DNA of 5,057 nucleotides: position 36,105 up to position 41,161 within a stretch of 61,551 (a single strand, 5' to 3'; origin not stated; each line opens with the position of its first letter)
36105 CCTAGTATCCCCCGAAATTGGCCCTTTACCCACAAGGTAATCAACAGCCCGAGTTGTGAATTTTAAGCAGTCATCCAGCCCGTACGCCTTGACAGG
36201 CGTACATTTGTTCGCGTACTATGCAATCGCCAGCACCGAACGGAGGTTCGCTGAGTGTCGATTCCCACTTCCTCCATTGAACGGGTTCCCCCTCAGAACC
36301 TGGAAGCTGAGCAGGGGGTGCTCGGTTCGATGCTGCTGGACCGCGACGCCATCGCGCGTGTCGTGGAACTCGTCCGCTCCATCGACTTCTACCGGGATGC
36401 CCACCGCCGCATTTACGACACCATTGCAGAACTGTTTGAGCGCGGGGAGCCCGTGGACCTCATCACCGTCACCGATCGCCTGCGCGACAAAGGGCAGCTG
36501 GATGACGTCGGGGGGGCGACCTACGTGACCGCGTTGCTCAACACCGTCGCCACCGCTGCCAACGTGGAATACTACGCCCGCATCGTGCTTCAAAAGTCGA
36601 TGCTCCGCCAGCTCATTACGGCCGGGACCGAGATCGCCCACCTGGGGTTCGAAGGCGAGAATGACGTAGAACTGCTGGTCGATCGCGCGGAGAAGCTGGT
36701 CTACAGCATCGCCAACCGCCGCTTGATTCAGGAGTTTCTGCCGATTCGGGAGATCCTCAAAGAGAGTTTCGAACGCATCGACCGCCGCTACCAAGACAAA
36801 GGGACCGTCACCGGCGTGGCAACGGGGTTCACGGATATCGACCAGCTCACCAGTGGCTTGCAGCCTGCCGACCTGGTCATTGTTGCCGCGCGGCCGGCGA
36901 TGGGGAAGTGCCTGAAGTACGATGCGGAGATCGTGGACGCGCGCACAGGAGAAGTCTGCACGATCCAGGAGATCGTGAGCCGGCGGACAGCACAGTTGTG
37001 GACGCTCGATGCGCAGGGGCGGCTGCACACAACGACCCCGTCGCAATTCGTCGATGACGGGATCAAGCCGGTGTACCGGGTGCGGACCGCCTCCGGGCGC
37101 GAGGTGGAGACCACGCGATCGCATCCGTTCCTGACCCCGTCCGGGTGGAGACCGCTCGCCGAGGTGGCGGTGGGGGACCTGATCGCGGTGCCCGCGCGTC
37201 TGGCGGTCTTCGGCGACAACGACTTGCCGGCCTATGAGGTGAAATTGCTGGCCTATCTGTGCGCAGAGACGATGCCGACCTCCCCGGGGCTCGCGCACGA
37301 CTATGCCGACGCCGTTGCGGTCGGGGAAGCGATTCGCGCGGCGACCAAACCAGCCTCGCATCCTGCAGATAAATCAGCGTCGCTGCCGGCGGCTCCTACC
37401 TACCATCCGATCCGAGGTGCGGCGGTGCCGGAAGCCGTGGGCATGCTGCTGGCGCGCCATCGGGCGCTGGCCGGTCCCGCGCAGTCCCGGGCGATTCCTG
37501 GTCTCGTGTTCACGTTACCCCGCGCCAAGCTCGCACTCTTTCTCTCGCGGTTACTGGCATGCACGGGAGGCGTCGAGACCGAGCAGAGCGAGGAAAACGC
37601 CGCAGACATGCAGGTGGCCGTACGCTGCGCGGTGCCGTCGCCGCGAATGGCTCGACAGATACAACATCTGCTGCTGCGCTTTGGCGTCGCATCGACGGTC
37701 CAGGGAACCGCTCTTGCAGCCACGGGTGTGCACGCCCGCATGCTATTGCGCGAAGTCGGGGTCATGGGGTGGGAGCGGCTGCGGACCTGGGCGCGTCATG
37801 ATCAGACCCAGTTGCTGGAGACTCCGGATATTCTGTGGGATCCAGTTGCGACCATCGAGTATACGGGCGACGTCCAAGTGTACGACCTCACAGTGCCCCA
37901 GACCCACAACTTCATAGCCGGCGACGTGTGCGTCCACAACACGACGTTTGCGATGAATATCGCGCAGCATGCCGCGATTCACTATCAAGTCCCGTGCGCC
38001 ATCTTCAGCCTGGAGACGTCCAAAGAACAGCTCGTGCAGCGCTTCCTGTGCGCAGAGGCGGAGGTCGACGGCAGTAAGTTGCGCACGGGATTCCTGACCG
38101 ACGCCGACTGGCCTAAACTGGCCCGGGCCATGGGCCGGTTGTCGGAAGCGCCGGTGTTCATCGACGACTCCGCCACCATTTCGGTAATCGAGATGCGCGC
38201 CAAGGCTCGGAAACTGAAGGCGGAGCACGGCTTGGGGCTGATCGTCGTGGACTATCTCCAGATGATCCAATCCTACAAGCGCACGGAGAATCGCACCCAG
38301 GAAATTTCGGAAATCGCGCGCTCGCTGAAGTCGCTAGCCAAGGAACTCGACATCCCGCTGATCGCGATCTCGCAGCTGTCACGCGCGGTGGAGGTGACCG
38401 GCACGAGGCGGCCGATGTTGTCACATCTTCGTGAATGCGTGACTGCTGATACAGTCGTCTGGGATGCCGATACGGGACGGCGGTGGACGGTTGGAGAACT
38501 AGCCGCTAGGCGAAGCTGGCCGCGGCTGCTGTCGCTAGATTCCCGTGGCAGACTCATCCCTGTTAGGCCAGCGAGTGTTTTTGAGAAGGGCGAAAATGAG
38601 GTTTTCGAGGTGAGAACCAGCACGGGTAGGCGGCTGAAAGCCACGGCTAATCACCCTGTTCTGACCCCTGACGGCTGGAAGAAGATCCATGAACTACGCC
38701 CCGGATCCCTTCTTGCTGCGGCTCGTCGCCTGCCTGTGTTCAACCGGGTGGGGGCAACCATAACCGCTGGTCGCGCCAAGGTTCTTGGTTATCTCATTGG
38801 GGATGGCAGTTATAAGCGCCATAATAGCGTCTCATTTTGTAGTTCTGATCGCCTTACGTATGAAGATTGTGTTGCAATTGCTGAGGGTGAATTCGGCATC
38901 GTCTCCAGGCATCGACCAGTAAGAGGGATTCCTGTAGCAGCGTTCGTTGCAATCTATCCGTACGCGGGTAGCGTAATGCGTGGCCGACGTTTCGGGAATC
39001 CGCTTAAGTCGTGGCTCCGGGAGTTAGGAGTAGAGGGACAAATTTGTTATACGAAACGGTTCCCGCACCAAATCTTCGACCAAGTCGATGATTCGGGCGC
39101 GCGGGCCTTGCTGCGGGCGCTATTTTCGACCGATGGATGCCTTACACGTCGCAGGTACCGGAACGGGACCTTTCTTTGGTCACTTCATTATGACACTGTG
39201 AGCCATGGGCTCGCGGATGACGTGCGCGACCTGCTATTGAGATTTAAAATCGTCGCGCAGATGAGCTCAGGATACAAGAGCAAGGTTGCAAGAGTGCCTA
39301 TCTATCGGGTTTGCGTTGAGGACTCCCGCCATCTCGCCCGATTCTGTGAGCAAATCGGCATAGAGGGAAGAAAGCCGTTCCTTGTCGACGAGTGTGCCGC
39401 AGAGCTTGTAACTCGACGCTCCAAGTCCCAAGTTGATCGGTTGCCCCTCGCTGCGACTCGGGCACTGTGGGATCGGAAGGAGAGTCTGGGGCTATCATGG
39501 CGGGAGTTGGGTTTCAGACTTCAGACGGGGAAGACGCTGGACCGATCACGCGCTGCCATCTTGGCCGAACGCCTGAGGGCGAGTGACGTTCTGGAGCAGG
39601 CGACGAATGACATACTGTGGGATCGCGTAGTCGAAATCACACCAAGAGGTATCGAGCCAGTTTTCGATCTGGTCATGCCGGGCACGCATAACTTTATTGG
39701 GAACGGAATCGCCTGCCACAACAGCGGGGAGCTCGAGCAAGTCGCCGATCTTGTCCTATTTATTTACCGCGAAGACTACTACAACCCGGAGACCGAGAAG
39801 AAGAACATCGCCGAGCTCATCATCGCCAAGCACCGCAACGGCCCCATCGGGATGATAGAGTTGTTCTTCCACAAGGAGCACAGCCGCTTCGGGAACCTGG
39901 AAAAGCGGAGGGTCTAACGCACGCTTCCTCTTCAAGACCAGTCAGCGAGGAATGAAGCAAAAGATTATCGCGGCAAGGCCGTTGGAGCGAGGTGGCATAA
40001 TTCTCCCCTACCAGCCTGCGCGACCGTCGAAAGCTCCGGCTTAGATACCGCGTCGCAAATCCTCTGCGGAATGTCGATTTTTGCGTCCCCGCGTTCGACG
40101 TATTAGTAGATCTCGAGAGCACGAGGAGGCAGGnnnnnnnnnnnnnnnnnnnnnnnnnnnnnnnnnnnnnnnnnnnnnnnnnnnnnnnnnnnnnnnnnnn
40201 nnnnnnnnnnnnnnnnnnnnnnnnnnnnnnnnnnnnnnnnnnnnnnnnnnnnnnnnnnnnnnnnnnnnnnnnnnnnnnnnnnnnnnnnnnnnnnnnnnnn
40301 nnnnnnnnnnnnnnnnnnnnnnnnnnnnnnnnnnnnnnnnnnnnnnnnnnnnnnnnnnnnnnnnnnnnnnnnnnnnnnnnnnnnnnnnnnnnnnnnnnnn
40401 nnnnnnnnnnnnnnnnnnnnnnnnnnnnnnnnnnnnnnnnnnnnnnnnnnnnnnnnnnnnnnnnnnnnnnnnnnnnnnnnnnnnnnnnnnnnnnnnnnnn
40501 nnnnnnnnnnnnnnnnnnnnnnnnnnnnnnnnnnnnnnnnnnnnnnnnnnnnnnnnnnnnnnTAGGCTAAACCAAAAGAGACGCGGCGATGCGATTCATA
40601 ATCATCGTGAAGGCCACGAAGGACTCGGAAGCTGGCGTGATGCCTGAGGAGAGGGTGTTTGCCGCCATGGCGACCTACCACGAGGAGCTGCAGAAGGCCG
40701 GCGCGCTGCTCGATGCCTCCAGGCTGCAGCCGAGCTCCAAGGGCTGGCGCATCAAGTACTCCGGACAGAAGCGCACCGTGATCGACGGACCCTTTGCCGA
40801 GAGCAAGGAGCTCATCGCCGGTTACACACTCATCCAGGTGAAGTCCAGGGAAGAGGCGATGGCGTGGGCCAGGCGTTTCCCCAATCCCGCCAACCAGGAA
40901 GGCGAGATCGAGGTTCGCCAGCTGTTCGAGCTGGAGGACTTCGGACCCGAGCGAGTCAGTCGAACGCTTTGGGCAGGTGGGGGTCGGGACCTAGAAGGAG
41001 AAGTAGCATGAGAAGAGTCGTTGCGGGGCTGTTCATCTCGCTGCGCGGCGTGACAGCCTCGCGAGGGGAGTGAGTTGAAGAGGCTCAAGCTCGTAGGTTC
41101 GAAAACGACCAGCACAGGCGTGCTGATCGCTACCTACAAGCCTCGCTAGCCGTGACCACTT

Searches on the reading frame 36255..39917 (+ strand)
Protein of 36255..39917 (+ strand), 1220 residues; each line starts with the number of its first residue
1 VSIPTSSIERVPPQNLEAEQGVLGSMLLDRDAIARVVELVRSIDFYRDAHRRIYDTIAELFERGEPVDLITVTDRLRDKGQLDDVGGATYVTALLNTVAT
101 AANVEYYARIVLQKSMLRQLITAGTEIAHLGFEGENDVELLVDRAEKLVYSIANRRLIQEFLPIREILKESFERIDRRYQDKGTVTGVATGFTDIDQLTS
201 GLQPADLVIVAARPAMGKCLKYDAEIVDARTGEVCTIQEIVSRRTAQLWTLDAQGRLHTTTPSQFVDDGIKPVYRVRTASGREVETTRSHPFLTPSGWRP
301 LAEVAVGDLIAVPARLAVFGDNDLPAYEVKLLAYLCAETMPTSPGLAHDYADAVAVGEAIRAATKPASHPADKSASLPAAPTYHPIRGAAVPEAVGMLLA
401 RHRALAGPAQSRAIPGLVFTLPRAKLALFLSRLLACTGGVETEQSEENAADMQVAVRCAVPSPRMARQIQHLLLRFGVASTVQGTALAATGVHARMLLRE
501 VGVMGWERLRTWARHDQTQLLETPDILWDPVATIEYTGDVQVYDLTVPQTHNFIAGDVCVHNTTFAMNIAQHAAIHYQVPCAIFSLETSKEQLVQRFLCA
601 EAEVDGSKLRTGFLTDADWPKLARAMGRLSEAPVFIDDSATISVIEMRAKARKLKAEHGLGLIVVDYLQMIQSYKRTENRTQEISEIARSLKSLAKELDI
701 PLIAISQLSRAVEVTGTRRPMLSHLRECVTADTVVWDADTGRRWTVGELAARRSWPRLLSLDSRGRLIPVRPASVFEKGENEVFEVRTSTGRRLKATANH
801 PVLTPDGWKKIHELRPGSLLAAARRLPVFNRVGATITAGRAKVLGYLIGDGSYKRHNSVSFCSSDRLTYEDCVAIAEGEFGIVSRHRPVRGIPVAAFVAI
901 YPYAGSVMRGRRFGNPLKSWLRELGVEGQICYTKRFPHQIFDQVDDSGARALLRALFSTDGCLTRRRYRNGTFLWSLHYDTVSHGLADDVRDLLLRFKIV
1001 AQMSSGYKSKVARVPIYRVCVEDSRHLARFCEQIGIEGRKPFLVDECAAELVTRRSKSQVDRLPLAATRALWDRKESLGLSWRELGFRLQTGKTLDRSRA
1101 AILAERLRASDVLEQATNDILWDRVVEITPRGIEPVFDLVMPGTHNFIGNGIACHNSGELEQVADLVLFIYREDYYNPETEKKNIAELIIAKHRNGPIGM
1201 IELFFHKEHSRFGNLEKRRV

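Call 9: search_protein_families(library=pfam, proteins=[window:36255-39917:+])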
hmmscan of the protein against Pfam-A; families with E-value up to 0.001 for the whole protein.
window:36255-39917:+ (1220 aa): 5 families
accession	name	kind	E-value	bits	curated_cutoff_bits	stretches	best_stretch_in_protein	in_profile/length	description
PF03796.21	DnaB_C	-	3.2e-93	312.2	27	3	553-728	23-198/255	DnaB-like helicase C terminal domain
PF14890.11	Intein_splicing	-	1.4e-38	132.6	35.8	2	232-562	7-155/155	Intein splicing domain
PF00772.26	DnaB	-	1.8e-35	121.5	23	1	12-112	2-102/103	DnaB-like helicase N terminal domain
PF14528.11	LAGLIDADG_3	-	4.5e-23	81.7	22.5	2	950-1035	4-82/82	LAGLIDADG-like domain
PF13481.12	AAA_25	-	8.6e-07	29.2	27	1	577-708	71-190/195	AAA domain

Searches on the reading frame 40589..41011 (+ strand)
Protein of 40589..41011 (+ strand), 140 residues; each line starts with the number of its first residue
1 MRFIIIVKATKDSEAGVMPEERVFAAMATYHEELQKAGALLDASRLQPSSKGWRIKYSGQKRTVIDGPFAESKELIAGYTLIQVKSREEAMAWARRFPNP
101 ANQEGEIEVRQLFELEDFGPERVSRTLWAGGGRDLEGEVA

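Call 9: search_protein_families(library=pfam, proteins=[window:40589-41011:+])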
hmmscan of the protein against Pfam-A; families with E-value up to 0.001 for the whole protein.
window:40589-41011:+ (140 aa): 1 family
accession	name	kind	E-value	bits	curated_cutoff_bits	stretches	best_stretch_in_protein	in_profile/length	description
PF03795.20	YCII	-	1.4e-17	64.4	24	1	1-115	1-94/95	YCII-related domain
